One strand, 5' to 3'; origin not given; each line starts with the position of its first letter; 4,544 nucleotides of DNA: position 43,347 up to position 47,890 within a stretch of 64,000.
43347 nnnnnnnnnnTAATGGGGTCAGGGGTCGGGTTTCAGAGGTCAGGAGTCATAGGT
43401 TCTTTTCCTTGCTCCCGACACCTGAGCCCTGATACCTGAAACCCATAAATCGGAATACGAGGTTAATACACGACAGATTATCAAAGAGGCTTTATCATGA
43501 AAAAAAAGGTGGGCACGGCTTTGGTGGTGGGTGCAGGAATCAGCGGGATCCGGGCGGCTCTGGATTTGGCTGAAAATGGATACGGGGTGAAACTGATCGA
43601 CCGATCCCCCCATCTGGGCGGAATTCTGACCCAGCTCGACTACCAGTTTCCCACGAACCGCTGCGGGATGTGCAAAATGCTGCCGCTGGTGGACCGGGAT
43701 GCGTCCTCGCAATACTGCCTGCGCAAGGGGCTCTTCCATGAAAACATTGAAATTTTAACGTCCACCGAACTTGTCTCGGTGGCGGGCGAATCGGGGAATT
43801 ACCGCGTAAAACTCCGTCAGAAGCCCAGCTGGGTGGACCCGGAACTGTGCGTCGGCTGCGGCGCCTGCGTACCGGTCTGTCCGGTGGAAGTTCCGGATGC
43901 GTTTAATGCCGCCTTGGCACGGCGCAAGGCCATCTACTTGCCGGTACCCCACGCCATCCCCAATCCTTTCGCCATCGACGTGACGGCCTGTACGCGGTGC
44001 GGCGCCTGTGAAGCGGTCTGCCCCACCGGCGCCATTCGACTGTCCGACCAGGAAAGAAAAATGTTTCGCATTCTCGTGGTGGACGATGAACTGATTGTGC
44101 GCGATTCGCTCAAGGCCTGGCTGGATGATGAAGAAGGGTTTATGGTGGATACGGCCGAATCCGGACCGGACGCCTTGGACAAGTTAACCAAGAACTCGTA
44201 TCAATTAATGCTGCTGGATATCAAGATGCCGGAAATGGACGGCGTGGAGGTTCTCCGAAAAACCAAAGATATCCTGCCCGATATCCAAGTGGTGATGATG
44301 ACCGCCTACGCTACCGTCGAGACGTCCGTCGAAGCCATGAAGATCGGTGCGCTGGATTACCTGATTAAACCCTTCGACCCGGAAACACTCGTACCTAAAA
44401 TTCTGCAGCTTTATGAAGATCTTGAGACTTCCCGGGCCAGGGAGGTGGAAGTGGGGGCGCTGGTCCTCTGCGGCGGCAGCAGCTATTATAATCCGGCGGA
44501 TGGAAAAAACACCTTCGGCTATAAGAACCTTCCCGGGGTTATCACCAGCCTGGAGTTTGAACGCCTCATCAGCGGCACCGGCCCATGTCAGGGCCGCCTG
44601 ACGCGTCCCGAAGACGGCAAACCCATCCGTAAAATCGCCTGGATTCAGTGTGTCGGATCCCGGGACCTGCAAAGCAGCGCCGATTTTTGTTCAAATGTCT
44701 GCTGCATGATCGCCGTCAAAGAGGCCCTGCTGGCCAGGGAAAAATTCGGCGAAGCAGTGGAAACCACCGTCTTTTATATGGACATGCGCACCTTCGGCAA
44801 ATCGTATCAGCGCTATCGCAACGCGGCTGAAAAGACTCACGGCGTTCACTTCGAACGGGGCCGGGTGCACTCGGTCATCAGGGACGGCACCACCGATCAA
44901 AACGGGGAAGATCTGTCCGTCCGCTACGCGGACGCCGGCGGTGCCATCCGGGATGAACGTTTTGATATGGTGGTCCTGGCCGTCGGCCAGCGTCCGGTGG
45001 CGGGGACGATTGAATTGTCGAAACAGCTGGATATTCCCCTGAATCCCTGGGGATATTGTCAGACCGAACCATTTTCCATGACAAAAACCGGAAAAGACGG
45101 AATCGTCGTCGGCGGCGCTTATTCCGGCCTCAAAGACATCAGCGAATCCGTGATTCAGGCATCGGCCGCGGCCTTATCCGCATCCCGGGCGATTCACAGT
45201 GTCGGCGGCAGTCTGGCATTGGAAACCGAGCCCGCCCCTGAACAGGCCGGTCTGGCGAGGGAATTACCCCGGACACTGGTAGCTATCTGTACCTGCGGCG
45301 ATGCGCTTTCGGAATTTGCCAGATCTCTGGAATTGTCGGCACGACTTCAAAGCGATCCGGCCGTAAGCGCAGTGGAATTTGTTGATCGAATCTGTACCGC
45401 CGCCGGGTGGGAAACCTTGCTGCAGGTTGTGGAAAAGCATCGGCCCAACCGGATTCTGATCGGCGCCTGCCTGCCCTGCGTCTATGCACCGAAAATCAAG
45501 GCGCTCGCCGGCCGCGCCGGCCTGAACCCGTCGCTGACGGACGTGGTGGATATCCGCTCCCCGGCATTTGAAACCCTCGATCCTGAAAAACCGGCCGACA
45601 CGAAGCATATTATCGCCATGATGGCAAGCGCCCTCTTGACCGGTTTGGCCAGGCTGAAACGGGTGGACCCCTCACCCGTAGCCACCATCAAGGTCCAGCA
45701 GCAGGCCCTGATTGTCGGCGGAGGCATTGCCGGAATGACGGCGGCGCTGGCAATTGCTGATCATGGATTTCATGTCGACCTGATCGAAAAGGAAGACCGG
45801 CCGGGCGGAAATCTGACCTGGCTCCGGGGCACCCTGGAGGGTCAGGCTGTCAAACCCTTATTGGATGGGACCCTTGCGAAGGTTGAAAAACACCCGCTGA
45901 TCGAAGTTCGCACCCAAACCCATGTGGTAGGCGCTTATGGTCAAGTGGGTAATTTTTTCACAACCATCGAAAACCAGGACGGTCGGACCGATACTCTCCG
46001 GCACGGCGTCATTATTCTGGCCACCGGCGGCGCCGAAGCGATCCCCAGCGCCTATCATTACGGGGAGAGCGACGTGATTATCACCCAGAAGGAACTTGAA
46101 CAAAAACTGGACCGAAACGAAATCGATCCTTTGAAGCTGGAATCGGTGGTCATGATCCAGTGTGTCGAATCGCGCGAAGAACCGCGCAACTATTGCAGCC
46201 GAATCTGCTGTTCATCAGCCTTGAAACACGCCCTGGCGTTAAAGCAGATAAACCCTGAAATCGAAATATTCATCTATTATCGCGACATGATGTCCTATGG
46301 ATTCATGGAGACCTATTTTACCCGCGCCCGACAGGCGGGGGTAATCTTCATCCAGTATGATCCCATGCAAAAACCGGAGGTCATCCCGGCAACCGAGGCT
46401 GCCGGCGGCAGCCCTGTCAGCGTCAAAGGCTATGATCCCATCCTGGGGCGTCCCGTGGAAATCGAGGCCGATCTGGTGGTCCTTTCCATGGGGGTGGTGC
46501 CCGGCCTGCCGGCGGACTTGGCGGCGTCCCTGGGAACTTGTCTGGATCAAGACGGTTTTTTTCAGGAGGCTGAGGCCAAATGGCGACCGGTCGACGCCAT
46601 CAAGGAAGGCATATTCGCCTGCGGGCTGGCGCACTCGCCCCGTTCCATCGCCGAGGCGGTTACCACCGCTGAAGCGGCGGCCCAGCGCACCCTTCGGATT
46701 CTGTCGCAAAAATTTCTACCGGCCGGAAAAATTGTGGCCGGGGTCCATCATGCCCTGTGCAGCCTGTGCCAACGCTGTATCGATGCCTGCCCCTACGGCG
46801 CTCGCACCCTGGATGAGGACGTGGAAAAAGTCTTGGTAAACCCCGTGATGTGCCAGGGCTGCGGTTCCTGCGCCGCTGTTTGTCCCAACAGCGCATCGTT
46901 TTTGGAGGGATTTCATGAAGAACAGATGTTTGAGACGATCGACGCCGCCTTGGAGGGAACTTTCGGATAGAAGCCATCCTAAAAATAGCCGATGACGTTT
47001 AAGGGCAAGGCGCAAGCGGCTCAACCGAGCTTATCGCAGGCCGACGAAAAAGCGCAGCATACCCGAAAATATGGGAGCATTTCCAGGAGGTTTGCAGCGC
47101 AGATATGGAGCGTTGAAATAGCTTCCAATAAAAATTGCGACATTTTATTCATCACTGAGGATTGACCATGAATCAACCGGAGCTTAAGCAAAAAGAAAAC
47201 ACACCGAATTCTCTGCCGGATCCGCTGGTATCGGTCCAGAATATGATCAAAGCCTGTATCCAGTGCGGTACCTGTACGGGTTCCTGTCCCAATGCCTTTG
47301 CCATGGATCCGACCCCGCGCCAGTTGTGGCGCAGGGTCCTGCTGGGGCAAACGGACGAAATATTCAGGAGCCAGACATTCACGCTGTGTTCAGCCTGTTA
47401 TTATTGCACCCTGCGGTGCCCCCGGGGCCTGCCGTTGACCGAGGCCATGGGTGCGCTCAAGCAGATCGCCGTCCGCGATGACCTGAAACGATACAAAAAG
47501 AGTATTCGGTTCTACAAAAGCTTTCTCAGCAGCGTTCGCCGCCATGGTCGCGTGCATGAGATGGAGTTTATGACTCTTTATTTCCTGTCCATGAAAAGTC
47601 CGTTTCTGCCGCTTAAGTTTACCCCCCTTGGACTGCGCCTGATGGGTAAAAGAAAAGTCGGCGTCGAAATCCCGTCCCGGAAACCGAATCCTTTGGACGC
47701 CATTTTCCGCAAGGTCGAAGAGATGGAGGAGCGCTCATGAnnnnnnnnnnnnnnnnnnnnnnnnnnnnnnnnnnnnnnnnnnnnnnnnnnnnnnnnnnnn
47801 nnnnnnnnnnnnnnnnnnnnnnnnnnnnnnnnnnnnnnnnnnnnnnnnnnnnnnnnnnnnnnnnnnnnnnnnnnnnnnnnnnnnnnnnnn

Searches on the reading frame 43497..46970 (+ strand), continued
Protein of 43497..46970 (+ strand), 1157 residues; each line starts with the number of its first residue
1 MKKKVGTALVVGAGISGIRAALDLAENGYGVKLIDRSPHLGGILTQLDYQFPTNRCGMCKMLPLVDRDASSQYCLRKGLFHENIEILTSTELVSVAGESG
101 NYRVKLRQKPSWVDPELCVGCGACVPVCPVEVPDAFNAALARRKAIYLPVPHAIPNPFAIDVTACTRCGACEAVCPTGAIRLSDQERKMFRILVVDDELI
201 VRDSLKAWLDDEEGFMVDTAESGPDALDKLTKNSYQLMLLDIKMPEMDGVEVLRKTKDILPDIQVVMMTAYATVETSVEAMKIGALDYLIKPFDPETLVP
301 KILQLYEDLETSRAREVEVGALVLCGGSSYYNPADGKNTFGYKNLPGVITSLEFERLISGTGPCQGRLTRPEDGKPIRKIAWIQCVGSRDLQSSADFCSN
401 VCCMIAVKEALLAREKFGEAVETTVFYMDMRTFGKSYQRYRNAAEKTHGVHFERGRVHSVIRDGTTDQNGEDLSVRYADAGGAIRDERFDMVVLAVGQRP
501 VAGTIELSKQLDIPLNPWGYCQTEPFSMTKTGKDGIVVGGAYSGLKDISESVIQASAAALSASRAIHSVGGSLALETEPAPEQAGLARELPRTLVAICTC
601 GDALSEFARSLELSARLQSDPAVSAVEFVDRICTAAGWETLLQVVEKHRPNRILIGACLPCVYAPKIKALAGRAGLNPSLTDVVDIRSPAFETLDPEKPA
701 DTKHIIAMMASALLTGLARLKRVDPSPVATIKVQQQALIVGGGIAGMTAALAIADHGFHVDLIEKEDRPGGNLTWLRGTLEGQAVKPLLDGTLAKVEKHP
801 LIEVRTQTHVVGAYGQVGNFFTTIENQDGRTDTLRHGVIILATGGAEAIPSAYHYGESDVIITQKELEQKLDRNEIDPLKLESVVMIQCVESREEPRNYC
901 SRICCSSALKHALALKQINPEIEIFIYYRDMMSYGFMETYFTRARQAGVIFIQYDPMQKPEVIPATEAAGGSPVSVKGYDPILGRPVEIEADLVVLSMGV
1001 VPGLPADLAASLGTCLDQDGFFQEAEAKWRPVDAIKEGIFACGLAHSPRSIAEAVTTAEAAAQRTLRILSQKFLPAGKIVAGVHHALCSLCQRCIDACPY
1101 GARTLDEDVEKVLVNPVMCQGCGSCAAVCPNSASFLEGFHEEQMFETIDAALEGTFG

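Call 91: predict_structure(alignment_id=A2)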
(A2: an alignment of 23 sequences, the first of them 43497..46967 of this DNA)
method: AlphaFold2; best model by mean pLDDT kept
length: 1157 residues; sequences in the alignment: 23
mean_pLDDT: 70.2   pTM: 0.69
mean pLDDT of the five models: 70.2, 68.4, 67.4, 59.4, 55.8
residues with pLDDT >= 90: 138; 70-90: 524; 50-70: 296; < 50: 199
segments of 3 or more residues with pLDDT < 50: 1-3, 41-74, 129-164, 286-293, 389-397, 431-436, 467-470, 577-579, 693-697, 724-728, 894-899, 931-936, 1026-1034, 1045-1048, 1077-1090, 1108-1123, 1126-1128, 1130-1140
pLDDT, mean of each block of 10 residues (from residue 1): 67 79 84 74 38 32 29 48 72 87 83 56 51 31 26 36 51 63 59 79 76 77 85 83 64 80 68 55 49 55 67 80 78 76 85 67 68 82 70 40 71 82 79 51 78 84 61 80 85 79 83 81 86 87 61 84 83 59 58 85 68 83 86 73 87 78 60 73 73 53 80 80 54 89 91 93 91 76 85 94 93 81 90 91 77 85 89 88 89 51 72 90 85 50 79 80 68 78 77 85 73 65 49 60 55 83 87 57 30 54 52 42 47 38 60 52
secondary structure, 60 per line:
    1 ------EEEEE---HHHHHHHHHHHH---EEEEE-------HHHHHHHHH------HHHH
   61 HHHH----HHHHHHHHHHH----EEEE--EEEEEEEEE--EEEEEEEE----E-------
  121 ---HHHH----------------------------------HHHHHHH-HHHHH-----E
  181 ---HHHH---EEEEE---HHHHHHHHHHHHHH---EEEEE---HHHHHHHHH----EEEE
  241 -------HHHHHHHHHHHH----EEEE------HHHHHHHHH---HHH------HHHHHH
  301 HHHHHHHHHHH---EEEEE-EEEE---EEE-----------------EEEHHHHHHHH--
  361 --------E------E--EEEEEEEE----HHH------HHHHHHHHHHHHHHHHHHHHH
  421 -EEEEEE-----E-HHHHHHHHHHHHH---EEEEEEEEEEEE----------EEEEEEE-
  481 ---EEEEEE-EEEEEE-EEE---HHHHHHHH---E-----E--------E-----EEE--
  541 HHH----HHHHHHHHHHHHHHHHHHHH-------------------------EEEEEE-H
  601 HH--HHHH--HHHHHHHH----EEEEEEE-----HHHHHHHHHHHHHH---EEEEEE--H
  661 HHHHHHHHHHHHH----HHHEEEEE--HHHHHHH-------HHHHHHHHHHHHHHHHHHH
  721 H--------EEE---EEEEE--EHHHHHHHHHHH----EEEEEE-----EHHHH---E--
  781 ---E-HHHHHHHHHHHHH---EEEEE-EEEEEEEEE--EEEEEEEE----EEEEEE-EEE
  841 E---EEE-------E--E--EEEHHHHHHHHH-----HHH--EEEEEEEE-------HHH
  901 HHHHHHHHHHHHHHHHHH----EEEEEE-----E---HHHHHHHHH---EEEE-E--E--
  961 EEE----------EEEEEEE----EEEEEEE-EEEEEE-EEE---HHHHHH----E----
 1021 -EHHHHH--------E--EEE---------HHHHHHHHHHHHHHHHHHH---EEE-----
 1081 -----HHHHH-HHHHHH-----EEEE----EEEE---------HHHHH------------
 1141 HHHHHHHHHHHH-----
elements in order (helices of 4 or more, strands of 3 or more residues): E7-11 H15-26 E30-34 H42-50 H57-64 H69-79 E84-87 E90-98 E101-108 H124-127 H162-168 H170-174 H184-187 E191-195 H199-212 E216-220 H224-232 E237-240 H248-259 E264-267 H274-282 H295-311 E315-319 E321-324 E328-330 E348-350 H351-358 E379-386 H400-420 E422-427 H435-447 E451-462 E473-479 E484-489 E491-496 E498-500 H504-511 E536-538 H548-567 E593-598 H605-608 H611-618 E623-629 H635-648 E652-657 H660-673 E681-685 H688-694 H702-721 E730-732 E736-740 H744-754 E759-764 H771-774 H786-798 E802-806 E808-816 E819-826 E831-836 E838-841 E845-847 E861-863 H864-872 E883-890 H898-918 E923-928 H938-946 E950-953 E961-963 E974-980 E985-991 E993-998 E1000-1002 H1006-1011 H1023-1027 E1039-1041 H1051-1069 E1073-1075 H1086-1090 H1092-1097 E1103-1106 E1111-1114 H1124-1128 H1141-1152

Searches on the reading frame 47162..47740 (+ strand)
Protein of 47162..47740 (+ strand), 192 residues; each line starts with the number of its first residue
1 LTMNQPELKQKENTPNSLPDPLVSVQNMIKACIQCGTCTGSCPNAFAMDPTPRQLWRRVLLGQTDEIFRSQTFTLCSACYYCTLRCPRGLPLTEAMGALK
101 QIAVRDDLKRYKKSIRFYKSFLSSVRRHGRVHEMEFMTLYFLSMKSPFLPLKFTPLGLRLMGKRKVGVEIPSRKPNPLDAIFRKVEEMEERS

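Call 6: search_protein_families(library=pfam, proteins=[window:47162-47740:+], max_evalue=0.001)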
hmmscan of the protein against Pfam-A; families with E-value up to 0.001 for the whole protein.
window:47162-47740:+ (192 aa): 6 families
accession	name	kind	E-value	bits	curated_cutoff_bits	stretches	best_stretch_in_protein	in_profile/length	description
PF13534.11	Fer4_17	-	3.8e-10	40.6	22.2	1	31-90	1-60/61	4Fe-4S dicluster domain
PF13187.11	Fer4_9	-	2.6e-09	37.4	27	1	31-89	1-50/52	4Fe-4S dicluster domain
PF13183.11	Fer4_8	-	5.9e-09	36.8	27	1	29-90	2-68/68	4Fe-4S dicluster domain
PF12838.12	Fer4_7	-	3.8e-05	24.5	27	1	32-89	2-51/52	4Fe-4S dicluster domain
PF13237.11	Fer4_10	-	5.2e-05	23.5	25.5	0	30-87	7-53/53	4Fe-4S dicluster domain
PF00037.32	Fer4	-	0.00039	20.5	21.1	0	31-44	7-20/24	4Fe-4S binding domain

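Call 52: search_protein_families(library=ncbifam, proteins=[window:47162-47740:+], max_evalue=0.00001)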
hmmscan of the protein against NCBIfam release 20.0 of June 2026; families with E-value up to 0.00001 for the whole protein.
window:47162-47740:+ (192 aa): 8 families
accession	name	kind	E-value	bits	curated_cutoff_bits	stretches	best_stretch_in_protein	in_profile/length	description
TIGR03290.1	CoB_CoM_SS_C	equivalog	3e-22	79.1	160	1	29-110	1-82/144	CoB--CoM heterodisulfide reductase subunit C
NF041779.1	hetero_SS_HdrC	equivalog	3.3e-17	62.6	350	1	29-110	30-110/198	ferredoxin:CoB-CoM heterodisulfide reductase subunit HdrC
NF041890.1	hdrC_Methbact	equivalog_domain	2.8e-15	56.4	270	1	24-124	23-120/192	ferredoxin:CoB-CoM heterodisulfide reductase subunit HdrC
NF038018.1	qmoC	equivalog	6.1e-13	49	300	1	28-106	16-94/360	quinone-interacting membrane-bound oxidoreductase complex subunit QmoC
NF009227.0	PRK12577.1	equivalog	5.8e-09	35.1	349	1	30-170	152-306/330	succinate dehydrogenase/fumarate reductase iron-sulfur subunit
NF008369.0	PRK11168.1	equivalog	1.6e-07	30.6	278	1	28-107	9-91/401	anaerobic glycerol-3-phosphate dehydrogenase subunit C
TIGR01945.1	rnfC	subfamily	4.8e-07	28.7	245.95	1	27-100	360-428/435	RnfABCDGE type electron transport complex subunit C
TIGR00314.1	cdhA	equivalog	5.8e-07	27.7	781.3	1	24-106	393-469/784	CO dehydrogenase/acetyl-CoA synthase complex subunit alpha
